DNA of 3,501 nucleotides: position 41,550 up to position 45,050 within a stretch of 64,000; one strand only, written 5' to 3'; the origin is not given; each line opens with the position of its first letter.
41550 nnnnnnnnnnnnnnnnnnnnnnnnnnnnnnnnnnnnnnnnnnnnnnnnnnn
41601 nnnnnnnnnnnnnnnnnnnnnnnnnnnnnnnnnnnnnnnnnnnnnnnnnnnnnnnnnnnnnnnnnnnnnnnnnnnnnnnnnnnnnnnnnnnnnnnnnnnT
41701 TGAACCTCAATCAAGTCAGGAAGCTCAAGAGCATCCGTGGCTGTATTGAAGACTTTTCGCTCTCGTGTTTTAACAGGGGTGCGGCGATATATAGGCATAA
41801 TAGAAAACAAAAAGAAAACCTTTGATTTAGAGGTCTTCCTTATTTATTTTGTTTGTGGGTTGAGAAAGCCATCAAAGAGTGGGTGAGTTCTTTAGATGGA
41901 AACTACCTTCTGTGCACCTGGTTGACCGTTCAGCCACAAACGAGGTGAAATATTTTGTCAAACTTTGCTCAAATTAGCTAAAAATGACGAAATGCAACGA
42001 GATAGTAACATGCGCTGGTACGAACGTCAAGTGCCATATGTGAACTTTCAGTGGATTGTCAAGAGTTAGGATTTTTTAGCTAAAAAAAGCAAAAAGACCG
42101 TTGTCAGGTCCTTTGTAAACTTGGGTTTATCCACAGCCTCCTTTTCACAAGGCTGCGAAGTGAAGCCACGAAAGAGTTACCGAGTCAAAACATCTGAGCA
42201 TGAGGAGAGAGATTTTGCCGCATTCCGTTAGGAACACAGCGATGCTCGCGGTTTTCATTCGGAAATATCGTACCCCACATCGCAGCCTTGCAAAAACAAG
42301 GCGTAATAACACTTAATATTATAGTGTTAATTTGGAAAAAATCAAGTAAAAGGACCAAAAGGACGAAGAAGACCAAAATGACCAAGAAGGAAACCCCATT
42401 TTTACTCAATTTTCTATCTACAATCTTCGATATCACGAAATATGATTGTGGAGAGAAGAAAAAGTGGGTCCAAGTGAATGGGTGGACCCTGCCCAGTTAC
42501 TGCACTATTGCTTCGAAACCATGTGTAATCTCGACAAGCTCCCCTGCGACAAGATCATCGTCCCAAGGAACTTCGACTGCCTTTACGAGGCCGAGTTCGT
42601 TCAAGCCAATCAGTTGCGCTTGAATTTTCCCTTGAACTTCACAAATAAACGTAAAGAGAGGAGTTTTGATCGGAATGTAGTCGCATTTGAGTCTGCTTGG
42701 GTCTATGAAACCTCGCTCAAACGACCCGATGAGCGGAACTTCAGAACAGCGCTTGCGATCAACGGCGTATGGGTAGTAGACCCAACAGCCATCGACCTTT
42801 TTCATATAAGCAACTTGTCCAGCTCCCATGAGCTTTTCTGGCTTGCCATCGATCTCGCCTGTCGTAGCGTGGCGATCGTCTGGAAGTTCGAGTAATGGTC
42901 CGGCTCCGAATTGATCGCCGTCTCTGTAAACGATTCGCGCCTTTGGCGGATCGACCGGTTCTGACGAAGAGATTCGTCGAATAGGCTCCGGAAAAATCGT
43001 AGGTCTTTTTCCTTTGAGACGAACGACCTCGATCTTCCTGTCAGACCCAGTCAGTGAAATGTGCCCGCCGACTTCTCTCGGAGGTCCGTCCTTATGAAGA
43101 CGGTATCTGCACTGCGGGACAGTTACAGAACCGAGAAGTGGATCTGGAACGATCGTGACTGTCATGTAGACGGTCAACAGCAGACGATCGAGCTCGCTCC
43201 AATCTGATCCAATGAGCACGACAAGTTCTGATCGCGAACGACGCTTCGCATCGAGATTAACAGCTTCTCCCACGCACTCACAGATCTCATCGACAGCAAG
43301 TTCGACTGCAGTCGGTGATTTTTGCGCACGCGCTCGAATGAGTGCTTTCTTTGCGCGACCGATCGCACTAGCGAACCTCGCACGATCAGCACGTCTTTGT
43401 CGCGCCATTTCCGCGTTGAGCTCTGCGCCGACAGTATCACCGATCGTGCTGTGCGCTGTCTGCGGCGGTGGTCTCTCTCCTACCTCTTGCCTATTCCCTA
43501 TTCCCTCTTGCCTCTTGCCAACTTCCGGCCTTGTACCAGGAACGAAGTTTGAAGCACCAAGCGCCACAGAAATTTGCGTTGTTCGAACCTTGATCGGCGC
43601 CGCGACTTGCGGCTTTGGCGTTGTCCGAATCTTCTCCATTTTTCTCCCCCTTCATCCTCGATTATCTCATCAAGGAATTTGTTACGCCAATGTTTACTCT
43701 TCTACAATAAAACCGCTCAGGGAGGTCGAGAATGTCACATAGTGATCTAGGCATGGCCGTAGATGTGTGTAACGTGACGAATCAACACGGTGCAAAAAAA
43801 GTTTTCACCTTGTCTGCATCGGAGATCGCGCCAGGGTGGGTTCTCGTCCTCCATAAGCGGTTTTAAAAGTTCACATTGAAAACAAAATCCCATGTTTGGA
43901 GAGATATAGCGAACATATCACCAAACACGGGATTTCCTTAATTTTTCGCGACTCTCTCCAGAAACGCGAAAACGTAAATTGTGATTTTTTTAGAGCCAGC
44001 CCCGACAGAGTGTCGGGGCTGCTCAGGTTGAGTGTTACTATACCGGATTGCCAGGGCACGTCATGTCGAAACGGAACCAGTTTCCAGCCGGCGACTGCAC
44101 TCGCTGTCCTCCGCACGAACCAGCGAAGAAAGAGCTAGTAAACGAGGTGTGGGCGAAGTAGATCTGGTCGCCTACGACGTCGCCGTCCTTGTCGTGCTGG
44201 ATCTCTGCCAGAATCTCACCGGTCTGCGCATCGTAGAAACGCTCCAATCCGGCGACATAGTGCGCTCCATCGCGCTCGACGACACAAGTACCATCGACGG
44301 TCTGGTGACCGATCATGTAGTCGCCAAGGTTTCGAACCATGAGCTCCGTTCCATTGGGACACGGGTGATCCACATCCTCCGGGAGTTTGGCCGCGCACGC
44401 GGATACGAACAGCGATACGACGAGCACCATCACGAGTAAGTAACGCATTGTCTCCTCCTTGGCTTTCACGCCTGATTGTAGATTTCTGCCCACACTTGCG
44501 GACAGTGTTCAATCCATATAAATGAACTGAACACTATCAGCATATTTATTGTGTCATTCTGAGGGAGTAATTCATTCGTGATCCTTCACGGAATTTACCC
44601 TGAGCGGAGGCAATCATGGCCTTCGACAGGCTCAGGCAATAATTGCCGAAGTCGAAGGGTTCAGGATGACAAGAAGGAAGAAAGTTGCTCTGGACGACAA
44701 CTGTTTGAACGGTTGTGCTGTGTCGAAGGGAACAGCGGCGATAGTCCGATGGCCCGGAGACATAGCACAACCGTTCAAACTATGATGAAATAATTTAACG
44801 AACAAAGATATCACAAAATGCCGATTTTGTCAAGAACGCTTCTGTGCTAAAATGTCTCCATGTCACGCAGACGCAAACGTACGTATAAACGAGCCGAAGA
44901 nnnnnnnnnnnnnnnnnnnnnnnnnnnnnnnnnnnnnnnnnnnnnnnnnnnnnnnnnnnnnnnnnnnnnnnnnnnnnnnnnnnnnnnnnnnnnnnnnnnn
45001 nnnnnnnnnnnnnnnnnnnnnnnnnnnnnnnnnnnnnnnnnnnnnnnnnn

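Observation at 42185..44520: GC-rich island (~55% GC) between rpoB and ftsK carrying a 380-aa hypothetical protein and a Cys-rich lipoprotein, bounded by the hairpin repeat elements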

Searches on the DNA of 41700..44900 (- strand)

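Call 23: search_rna_families(source=window, start=41700, end=44900, threshold=evalue, max_evalue=10, show_alignments=3)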
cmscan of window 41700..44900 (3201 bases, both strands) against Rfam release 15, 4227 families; matches with E-value up to 10: 7.
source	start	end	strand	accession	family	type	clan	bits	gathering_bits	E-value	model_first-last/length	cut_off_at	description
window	43410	43473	+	RF02136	HTT-AS1_3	Gene; lncRNA;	-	26.1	70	0.036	1-60/60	no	HTT antisense RNA 1 conserved region 3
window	44702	44780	+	RF03240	MIR5534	Gene; miRNA;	-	25.9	79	0.065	1-102/102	no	MIR5534 microRNA precursor family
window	44694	44792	+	RF00827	mir-77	Gene; miRNA;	-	23.9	83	0.035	1-89/89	no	mir-77 microRNA precursor family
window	42407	42464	+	RF03794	MIR5298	Gene; miRNA;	-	22.5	70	2.6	1-80/80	no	MIR5298 microRNA precursor family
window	44702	44781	-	RF00983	mir-662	Gene; miRNA;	-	21.7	88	1.2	1-82/82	no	mir-662 microRNA precursor family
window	42633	42715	+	RF02207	WT1-AS_5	Gene; lncRNA;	-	14.3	80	3.9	1-79/79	no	WT1 antisense RNA conserved region 5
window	43936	43994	-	RF02574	Ricks_sRNA10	Gene; sRNA;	-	14.2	97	8.4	1-352/352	no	Rickettsia sRNA 10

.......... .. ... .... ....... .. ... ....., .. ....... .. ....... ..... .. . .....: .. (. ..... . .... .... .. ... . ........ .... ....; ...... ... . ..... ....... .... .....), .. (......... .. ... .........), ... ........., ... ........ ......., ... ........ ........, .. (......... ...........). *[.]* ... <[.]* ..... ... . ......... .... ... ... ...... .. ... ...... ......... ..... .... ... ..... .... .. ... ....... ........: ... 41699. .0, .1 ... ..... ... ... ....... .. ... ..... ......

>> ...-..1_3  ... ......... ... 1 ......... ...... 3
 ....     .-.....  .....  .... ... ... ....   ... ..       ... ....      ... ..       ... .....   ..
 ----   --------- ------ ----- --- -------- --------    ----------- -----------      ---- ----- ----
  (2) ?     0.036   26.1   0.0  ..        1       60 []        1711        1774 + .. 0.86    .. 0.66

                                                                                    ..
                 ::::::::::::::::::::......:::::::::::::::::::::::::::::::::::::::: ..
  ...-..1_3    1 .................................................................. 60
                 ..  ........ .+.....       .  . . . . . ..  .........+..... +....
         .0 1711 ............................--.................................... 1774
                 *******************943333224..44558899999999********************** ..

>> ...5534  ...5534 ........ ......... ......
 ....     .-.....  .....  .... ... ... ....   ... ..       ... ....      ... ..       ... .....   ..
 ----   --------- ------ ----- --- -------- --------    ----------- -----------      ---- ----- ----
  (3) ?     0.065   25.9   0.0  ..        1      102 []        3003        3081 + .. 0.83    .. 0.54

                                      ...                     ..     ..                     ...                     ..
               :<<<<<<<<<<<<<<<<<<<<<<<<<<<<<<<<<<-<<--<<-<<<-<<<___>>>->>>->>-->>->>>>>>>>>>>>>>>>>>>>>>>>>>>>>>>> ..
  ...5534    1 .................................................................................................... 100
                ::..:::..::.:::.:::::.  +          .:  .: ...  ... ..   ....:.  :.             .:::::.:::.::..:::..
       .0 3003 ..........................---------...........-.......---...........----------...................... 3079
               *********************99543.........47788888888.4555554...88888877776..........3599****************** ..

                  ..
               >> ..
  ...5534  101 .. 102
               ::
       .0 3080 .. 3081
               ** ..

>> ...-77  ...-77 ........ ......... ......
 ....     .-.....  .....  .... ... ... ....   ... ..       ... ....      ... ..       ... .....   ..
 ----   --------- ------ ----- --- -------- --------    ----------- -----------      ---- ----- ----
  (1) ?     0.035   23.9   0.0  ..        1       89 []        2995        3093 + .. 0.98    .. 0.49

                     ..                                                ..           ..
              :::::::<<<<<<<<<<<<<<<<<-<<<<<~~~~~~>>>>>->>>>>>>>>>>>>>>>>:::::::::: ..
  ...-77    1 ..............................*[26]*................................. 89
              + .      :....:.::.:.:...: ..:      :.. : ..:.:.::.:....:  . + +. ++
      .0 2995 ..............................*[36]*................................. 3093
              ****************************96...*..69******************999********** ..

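Call 70: build_rna_model(alignment_id=A6)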
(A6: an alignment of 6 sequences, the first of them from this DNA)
Model R1 built from alignment A6 (6 sequences, 187 columns); structure: RNAalifold consensus.
model positions 175; base pairs 57; branch points 0; effective number of sequences 1.25; information 0.59 bits per position. Calibrated on 0.2 Mb of random sequence (short: E-values are rough).
structure used (alignment columns):
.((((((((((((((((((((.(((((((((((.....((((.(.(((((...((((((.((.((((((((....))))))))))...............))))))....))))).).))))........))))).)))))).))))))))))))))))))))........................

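Call 74: search_with_rna_model(model_id=R1, sources=[window, L001, L002, L003, L007, L009, L010, L011, L012, L013, L014, L015, L016, L017], max_evalue=1, make_alignment=true)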
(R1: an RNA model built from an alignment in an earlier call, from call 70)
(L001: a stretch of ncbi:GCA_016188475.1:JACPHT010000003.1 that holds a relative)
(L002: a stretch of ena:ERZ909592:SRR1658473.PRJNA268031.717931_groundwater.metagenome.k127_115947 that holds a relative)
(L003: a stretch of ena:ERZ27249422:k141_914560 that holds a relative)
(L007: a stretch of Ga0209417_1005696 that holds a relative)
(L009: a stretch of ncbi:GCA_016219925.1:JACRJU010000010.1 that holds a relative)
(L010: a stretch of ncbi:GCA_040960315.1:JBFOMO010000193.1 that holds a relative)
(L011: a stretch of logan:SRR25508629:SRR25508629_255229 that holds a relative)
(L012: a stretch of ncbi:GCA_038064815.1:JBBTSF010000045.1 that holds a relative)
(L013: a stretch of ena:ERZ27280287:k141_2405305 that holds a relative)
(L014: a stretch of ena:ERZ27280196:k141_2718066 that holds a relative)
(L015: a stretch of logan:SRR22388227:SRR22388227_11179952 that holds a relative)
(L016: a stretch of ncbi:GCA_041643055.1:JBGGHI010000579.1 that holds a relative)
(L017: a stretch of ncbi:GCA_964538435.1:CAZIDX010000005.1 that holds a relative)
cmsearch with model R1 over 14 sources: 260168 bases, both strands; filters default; matches with E-value up to 1: 24.
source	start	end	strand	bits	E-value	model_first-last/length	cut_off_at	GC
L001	11260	11434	+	202.5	3.2e-53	1-175/175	no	0.49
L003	2595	2769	+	200.8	9.8e-53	1-175/175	no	0.49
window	42126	42300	-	197.9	5.9e-52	1-175/175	no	0.48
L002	9567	9741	+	194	6.9e-51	1-175/175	no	0.46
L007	6845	7019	+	193.8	8.1e-51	1-175/175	no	0.46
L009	11437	11610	+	175.3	9.4e-46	1-175/175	no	0.52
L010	9480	9665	+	168.4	7.5e-44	1-175/175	no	0.52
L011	9480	9665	+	168.4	7.5e-44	1-175/175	no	0.52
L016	9542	9713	+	118.2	4.5e-30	1-175/175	no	0.47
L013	9891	10053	+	104.5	2.7e-26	1-175/175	no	0.45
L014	9891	10053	+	104.5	2.7e-26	1-175/175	no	0.45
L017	7774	7982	+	72.3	1.9e-17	1-175/175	no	0.47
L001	11250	11422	-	44.7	7e-10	1-175/175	no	0.49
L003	2585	2757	-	43.8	1.3e-09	1-175/175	no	0.49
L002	9557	9729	-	39.3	2.1e-08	1-175/175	no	0.46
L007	6835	7007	-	39.3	2.1e-08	1-175/175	no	0.46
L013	9878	10041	-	36.6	1.2e-07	1-175/175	no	0.43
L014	9878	10041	-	36.6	1.2e-07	1-175/175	no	0.43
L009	11424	11596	-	35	3.2e-07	1-175/175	no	0.53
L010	9472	9642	-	29.8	8.5e-06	1-175/175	no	0.54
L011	9472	9642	-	29.8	8.5e-06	1-175/175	no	0.54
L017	7762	7971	-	28.1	2.5e-05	1-175/175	no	0.49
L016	9535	9699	-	15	0.099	1-175/175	no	0.5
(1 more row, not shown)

Alignment A8: 24 matches aligned to the model, 347 columns, each read 5' to 3' on its own strand. Consensus structure (alignment columns), stored with it:
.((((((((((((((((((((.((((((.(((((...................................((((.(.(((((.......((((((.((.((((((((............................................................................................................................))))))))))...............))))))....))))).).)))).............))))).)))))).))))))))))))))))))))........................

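Call 75: search_with_rna_model(model_id=R1, sources=[window, L001, L002, L003, L009, L010, L013, L016, L017], max_evalue=1e-12, make_alignment=true, show_alignments=0)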
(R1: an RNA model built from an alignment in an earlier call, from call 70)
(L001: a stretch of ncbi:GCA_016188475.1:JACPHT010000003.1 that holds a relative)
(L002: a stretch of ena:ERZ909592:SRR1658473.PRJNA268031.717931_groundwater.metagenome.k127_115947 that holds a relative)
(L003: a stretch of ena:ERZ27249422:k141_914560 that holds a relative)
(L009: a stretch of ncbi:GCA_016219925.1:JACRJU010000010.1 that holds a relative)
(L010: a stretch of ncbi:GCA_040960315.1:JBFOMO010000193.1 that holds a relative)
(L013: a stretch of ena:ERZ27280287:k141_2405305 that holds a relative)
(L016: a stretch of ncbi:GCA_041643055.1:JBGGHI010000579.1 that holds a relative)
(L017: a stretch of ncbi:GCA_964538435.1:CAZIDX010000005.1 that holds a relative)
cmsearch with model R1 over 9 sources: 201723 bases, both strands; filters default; matches with E-value up to 1e-12: 9.
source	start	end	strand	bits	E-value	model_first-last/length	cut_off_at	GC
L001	11260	11434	+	202.5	2.5e-53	1-175/175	no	0.49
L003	2595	2769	+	200.8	7.6e-53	1-175/175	no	0.49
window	42126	42300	-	197.9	4.6e-52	1-175/175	no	0.48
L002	9567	9741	+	194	5.4e-51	1-175/175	no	0.46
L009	11437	11610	+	175.3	7.3e-46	1-175/175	no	0.52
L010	9480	9665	+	168.4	5.8e-44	1-175/175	no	0.52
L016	9542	9713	+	118.2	3.5e-30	1-175/175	no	0.47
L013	9891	10053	+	104.5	2.1e-26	1-175/175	no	0.45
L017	7774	7982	+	72.3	1.5e-17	1-175/175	no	0.47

Alignment A9: 9 matches aligned to the model, 230 columns, each read 5' to 3' on its own strand. Consensus structure (alignment columns), stored with it:
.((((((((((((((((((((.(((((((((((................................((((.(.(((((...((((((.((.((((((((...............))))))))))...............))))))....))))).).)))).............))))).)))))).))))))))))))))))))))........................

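Call 81: build_rna_model(alignment_id=A10)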
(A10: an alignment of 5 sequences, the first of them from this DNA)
Model R2 built from alignment A10 (5 sequences, 160 columns); structure: RNAalifold consensus.
model positions 160; base pairs 61; branch points 1; effective number of sequences 0.7; information 0.591 bits per position. Calibrated on 0.2 Mb of random sequence (short: E-values are rough).
structure used (alignment columns):
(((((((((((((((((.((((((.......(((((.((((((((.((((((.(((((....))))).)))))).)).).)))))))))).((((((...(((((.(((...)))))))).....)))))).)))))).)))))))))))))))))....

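Call 82: search_with_rna_model(model_id=R2, sources=[window, L001, L002, L004, L006, L009, L010, L012, L013, L015, L016, L017], max_evalue=0.1, make_alignment=false, show_alignments=0)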
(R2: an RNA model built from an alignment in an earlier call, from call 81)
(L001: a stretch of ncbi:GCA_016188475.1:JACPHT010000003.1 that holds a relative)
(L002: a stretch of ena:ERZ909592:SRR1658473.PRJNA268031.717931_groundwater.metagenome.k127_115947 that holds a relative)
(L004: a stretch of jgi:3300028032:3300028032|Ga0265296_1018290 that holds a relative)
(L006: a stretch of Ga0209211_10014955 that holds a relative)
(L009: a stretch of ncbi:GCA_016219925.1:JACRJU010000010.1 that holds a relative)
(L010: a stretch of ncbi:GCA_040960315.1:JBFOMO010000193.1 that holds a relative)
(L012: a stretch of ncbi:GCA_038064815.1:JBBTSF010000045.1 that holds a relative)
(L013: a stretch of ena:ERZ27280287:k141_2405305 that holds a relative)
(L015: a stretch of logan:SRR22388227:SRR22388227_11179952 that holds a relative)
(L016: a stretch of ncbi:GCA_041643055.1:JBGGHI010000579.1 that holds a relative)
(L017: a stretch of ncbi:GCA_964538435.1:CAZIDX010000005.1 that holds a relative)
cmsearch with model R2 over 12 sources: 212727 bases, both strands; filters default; matches with E-value up to 0.1: 22.
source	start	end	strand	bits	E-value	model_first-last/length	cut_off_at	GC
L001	9777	9936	+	179.1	5.4e-43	1-160/160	no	0.45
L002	7823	7982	+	178.8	6.5e-43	1-160/160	no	0.47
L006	5507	5666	+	178.8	6.5e-43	1-160/160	no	0.47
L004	926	1085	+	178.1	1e-42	1-160/160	no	0.49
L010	7774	7933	+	177.2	1.7e-42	1-160/160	no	0.54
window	43705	43864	-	174.6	7.6e-42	1-160/160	no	0.49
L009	9406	9563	+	164.1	3.4e-39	1-160/160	no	0.54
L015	37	199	+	118.9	9.3e-28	1-160/160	no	0.52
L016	7522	7709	+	63.2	1.2e-13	1-160/160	no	0.43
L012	7379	7566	+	52.3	6.6e-11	1-160/160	no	0.47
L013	7667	7882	+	46.1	2.4e-09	1-160/160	no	0.45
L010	7770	7929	-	43.3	1.3e-08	1-160/160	no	0.53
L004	922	1081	-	38.5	2.1e-07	1-160/160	no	0.48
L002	7819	7978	-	38.1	2.6e-07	1-160/160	no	0.46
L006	5503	5662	-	38.1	2.6e-07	1-160/160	no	0.46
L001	9773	9932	-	38.1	2.6e-07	1-160/160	no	0.44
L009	9402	9559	-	35.9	9.4e-07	1-160/160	no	0.54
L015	33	195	-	33.4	4.1e-06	1-160/160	no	0.52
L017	5382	5491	+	31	1.6e-05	23-134/160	no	0.55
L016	7518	7705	-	29.4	4.3e-05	1-160/160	no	0.44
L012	7375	7562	-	28.8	5.9e-05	1-160/160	no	0.47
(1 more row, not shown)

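Call 102: search_with_rna_model(model_id=R1, source=L018, max_evalue=0.01)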
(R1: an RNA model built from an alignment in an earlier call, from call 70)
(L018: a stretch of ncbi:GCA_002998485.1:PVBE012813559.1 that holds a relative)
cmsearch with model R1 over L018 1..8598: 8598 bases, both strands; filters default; matches with E-value up to 0.01: 2.
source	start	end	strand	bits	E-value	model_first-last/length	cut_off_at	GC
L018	6931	7139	+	73.8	2.3e-19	1-175/175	no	0.47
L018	6919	7127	-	21.8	4.4e-05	1-175/175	no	0.46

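Call 103: search_with_rna_model(model_id=R2, source=L018, max_evalue=0.01)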
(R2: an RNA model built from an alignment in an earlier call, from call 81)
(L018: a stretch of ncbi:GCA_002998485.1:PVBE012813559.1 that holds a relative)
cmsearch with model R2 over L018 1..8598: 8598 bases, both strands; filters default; matches with E-value up to 0.01: 1.
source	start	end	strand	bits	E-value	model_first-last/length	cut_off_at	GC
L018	4555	4691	+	43.8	3.7e-10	1-160/160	no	0.47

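Call 105: search_rna_families(source=L009, start=9300, end=12000, threshold=evalue, max_evalue=10)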
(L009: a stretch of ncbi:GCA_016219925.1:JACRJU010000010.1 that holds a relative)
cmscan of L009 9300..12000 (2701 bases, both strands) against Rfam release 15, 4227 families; matches with E-value up to 10: 2.
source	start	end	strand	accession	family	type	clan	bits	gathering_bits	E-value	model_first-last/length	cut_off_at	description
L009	9933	9967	+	RF03059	raiA-hairpin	Gene; sRNA;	-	18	43.7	4.9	1-48/48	no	raiA-hairpin RNA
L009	10703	10762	+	RF01136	sR28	Gene; snRNA; snoRNA; CD-box;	-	11.8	39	7.6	1-55/55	no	Small nucleolar RNA sR28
